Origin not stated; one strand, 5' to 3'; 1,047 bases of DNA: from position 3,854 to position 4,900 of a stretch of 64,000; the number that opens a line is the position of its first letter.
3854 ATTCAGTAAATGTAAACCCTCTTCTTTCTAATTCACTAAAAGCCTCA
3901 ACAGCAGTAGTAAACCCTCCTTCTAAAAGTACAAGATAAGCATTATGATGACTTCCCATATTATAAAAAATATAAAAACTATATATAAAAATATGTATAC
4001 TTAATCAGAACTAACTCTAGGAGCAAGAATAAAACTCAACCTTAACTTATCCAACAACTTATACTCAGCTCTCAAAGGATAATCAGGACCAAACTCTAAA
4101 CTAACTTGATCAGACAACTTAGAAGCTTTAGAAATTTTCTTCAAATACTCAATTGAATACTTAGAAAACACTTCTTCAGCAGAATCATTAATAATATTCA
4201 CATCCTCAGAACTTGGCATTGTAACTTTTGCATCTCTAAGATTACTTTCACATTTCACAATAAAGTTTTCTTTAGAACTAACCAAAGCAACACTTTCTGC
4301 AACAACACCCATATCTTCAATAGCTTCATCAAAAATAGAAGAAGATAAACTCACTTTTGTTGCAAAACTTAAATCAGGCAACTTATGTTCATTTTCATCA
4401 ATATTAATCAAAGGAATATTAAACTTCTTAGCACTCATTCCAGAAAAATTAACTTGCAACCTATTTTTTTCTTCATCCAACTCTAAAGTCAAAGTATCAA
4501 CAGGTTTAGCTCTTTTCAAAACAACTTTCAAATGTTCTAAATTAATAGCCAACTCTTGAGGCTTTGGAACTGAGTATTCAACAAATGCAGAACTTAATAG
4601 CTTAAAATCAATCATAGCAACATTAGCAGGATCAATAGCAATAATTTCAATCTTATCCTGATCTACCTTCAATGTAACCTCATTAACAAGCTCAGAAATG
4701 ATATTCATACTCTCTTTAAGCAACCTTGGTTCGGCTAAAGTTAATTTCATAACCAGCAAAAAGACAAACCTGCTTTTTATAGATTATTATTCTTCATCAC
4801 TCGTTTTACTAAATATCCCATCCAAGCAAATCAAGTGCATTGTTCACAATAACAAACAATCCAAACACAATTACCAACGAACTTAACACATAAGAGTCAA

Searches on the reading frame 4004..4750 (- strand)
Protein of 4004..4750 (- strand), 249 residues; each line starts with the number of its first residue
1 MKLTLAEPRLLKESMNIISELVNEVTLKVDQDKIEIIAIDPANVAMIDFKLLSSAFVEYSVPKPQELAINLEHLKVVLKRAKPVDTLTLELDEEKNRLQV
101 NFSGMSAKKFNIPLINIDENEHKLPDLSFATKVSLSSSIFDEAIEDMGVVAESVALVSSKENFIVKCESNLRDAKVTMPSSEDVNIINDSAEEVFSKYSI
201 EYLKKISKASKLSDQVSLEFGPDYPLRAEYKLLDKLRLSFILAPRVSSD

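Call 44: find_related_loci(query=window:4004-4750:-, collection=genome_contigs, flank=3000)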
Query window:4004-4750:- (249 aa) in genome_contigs; peptide patterns used: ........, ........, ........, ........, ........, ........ (x = any residue, [..] = any of these).
124 stretches matched a pattern; 42 encode a relative of the query (tblastn E <= 1e-3); 42 distinct loci.
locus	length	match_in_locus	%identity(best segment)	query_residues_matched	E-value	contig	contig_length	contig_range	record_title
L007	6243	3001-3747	86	1-249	1e-139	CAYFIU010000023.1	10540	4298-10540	MAG TPA_asm: Candidatus Woesearchaeota archaeon isolate ERP003628_co1_89 genome assembly, contig: NODE_4297_length_10540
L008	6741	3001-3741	73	1-249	7e-112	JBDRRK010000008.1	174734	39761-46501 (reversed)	MAG: archaeon isolate MEGAHIT-group-2.92 k141_1134466, whole genome shotgun sequence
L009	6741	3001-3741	71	1-248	8e-111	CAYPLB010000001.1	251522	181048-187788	MAG TPA_asm: Candidatus Woesearchaeota archaeon isolate SRP077602_co5_420 genome assembly, contig: NODE_40_length_251522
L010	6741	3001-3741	72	1-248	4e-110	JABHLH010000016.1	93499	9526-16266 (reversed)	MAG: archaeon isolate SI037S2_bin4 k141_1268735, whole genome shotgun sequence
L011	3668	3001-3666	74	1-224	8e-104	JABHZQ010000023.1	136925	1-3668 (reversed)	MAG: archaeon isolate SI047_bin88 k141_1094718, whole genome shotgun sequence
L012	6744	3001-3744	63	1-249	7e-99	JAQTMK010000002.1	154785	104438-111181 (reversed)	MAG: Candidatus Nanoarchaeia archaeon isolate STA_39 NODE_216_length_154785_cov_4.809127_Sandtown_A, whole genome shotgu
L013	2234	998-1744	62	1-249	7e-103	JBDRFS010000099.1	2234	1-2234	MAG: Candidatus Woesearchaeota archaeon isolate MEGAHIT-group-1.384 k141_685614, whole genome shotgun sequence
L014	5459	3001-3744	61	1-249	3e-98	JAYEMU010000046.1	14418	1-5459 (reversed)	MAG: Nanoarchaeota archaeon isolate MAG073 MAG073_46, whole genome shotgun sequence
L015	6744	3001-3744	62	1-249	2e-96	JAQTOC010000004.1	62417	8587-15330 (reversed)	MAG: Candidatus Nanoarchaeia archaeon isolate STA_79 NODE_923_length_62417_cov_3.943041_Sandtown_A, whole genome shotgun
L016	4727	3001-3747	58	1-249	4e-95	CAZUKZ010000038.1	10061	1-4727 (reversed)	MAG TPA_asm: Candidatus Woesearchaeota archaeon isolate SRP077602_co2_412 genome assembly, contig: NODE_10062_length_100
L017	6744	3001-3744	61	1-249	3e-94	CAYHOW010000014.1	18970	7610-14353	MAG TPA_asm: Candidatus Woesearchaeota archaeon isolate ERP119705_co14_579 genome assembly, contig: NODE_2939_length_189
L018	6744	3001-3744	62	1-249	6e-94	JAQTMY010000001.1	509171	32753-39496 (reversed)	MAG: Candidatus Nanoarchaeia archaeon isolate STA_51 NODE_13_length_509171_cov_5.401018_Sandtown_A, whole genome shotgun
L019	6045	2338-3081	60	1-249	7e-91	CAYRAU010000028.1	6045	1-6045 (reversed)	MAG TPA_asm: Candidatus Woesearchaeota archaeon isolate SRP050083_co3_231 genome assembly, contig: NODE_16270_length_604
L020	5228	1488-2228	57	1-249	6e-89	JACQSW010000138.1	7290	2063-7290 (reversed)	MAG: Candidatus Woesearchaeota archaeon isolate NC_groundwater_1395_Ag_S-0.2um_39_41 S_p2_S4_coassembly_k141_3707048, wh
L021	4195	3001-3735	57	1-246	1e-88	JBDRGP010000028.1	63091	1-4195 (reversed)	MAG: Candidatus Woesearchaeota archaeon isolate MEGAHIT-group-1.443 k141_12863558, whole genome shotgun sequence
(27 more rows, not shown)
